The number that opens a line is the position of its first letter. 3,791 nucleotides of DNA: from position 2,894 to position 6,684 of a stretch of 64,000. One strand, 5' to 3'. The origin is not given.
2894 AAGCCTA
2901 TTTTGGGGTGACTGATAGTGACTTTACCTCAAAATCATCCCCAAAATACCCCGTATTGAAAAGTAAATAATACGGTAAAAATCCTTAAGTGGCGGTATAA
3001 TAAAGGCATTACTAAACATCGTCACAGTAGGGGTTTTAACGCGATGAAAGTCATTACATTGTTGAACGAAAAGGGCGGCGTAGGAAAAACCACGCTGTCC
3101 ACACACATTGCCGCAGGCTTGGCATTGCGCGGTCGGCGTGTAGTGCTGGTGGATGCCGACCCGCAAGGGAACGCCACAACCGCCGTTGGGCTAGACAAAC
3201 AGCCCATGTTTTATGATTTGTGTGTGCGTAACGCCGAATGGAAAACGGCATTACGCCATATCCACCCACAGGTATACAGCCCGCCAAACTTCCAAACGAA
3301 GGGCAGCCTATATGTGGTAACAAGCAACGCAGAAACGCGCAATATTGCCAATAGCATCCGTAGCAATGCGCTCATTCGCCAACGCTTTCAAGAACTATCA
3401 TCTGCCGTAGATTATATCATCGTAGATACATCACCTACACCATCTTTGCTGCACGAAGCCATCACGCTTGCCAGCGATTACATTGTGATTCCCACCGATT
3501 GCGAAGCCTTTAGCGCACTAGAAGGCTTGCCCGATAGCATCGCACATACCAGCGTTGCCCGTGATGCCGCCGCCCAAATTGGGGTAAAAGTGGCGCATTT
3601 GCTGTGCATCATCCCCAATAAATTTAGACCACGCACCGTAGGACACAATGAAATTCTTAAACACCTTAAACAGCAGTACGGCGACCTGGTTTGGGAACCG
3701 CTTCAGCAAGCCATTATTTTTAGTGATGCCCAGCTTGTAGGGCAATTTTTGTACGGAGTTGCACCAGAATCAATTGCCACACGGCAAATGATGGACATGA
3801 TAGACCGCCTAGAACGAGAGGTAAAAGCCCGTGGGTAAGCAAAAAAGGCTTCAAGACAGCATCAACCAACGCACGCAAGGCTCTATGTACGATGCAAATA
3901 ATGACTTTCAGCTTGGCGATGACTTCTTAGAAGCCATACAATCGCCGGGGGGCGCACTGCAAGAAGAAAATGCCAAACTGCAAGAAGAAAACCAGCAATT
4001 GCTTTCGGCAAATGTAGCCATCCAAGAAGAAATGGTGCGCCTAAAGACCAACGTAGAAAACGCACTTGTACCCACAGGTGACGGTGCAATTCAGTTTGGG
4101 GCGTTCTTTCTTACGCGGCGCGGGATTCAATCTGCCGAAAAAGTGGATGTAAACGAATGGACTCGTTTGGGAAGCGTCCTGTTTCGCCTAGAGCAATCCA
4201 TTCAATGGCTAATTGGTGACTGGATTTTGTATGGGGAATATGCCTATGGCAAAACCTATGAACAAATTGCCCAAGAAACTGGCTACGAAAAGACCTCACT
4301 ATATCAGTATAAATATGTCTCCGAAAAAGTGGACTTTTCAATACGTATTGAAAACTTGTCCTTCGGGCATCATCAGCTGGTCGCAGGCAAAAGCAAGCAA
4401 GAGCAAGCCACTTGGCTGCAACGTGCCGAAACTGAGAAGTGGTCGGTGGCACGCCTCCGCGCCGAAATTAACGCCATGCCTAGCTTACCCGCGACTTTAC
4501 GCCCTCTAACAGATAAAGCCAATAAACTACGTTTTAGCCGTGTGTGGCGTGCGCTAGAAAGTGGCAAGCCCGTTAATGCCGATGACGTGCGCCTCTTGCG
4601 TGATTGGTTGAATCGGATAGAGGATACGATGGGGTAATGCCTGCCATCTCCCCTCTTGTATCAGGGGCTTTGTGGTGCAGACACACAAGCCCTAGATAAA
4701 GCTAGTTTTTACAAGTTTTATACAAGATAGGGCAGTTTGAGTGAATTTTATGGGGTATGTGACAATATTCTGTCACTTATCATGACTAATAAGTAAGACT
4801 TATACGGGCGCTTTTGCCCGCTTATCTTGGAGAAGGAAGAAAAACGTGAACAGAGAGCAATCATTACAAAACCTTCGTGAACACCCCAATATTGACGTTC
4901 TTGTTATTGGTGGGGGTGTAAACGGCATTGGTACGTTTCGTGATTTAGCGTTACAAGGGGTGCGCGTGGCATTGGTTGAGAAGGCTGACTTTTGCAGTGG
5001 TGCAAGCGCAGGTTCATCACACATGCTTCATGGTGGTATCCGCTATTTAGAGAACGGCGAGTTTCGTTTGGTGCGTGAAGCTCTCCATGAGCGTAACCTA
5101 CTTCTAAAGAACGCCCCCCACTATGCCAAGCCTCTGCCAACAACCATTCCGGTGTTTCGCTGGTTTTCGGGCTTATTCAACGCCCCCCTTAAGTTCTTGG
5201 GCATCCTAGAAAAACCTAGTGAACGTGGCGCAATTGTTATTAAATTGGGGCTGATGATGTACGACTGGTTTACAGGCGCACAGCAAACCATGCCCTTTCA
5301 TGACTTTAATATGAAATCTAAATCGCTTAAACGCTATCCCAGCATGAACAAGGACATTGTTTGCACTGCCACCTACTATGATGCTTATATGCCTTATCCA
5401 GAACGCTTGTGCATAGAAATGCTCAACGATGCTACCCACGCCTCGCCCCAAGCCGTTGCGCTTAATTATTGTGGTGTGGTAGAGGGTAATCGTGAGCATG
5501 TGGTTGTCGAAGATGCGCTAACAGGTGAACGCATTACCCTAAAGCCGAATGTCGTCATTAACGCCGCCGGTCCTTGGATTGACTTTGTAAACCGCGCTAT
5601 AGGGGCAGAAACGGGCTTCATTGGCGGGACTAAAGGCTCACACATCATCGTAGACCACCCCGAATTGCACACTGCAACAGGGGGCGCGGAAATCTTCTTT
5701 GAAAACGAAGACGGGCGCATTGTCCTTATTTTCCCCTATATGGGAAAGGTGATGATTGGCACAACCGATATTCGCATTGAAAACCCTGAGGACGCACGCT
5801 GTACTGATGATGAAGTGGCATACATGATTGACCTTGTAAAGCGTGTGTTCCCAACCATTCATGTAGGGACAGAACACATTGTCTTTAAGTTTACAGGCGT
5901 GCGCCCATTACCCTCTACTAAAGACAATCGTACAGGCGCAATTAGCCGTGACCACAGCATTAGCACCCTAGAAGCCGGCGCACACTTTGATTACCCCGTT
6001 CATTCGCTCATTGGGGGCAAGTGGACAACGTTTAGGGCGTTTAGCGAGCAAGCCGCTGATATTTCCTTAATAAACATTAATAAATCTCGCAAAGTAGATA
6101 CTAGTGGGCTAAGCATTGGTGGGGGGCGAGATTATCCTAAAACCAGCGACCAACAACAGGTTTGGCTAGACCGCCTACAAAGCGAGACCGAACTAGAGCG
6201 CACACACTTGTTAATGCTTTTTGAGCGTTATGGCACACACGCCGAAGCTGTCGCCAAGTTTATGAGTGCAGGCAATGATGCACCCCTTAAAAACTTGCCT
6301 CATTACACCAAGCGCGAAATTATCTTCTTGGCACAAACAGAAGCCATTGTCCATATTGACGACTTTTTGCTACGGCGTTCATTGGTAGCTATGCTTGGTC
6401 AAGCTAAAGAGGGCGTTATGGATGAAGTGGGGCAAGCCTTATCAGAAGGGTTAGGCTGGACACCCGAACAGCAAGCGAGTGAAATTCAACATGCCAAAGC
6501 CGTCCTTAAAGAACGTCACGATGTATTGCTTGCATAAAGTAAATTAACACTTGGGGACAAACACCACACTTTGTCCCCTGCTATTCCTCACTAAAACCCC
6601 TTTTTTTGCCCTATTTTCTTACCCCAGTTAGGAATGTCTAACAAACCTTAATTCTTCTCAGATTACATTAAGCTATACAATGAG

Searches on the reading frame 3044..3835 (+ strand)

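Call 60: search_protein_families(library=pfam, proteins=[window:3044-3835:+], max_evalue=0.00001)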
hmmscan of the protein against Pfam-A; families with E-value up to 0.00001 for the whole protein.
window:3044-3835:+ (264 aa): 7 families
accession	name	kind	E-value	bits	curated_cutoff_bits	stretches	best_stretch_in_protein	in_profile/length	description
PF13614.12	AAA_31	-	9.2e-33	114.1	27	1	1-166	1-161/177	AAA domain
PF01656.29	CbiA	-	4.8e-19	69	25.4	1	4-229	1-118/125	CobQ/CobB/MinD/ParA nucleotide binding domain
PF10609.15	ParA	-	5.4e-10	39.6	27.1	1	2-134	4-124/246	NUBPL iron-transfer P-loop NTPase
PF09140.17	MipZ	-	2.3e-09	37.4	20.7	1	3-41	2-40/262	ATPase MipZ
PF07015.17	VirC1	-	2.1e-07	31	24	0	1-40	1-40/231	VirC1 protein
PF02374.21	ArsA_ATPase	-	3.2e-07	30.3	24.3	1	6-49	5-48/305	Anion-transporting ATPase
PF06564.18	CBP_BcsQ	-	2.3e-06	27.7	21.3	1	1-152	1-148/234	Cellulose biosynthesis protein BcsQ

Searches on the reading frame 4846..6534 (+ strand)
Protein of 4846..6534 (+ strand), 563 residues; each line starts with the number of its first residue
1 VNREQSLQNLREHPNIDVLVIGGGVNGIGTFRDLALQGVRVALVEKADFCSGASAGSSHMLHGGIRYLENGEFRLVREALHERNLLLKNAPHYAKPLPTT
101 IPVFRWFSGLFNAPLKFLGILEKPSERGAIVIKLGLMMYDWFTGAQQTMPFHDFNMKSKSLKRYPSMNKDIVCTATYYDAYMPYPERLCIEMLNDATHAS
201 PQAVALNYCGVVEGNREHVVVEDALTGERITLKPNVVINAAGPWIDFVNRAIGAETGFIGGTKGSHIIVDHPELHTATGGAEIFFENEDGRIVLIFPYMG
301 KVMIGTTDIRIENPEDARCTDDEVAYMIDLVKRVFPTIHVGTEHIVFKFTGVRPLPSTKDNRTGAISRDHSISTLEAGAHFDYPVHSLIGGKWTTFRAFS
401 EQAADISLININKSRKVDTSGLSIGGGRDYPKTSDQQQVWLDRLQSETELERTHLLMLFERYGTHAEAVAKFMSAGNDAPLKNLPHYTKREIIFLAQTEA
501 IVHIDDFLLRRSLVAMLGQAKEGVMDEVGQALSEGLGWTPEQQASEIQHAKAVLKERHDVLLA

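Call 3: search_protein_families(library=pfam, proteins=[window:4846-6534:+], max_evalue=0.01)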
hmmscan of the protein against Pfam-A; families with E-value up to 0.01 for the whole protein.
window:4846-6534:+ (563 aa): 5 families
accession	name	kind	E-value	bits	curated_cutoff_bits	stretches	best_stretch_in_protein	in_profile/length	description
PF01266.30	DAO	-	5.5e-42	145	27.9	1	17-368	1-322/353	FAD dependent oxidoreductase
PF16901.10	DAO_C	-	3.4e-18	66.2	31.4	1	419-542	3-125/126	C-terminal domain of alpha-glycerophosphate oxidase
PF13450.12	NAD_binding_8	-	0.0014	19.3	21.9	1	20-59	1-40/68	NAD(P)-binding Rossmann-like domain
PF12831.13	FAD_oxidored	-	0.0016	18.2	27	1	17-64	1-48/416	FAD dependent oxidoreductase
PF00890.30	FAD_binding_2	-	0.0063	16.2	20.4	1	17-58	1-42/414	FAD binding domain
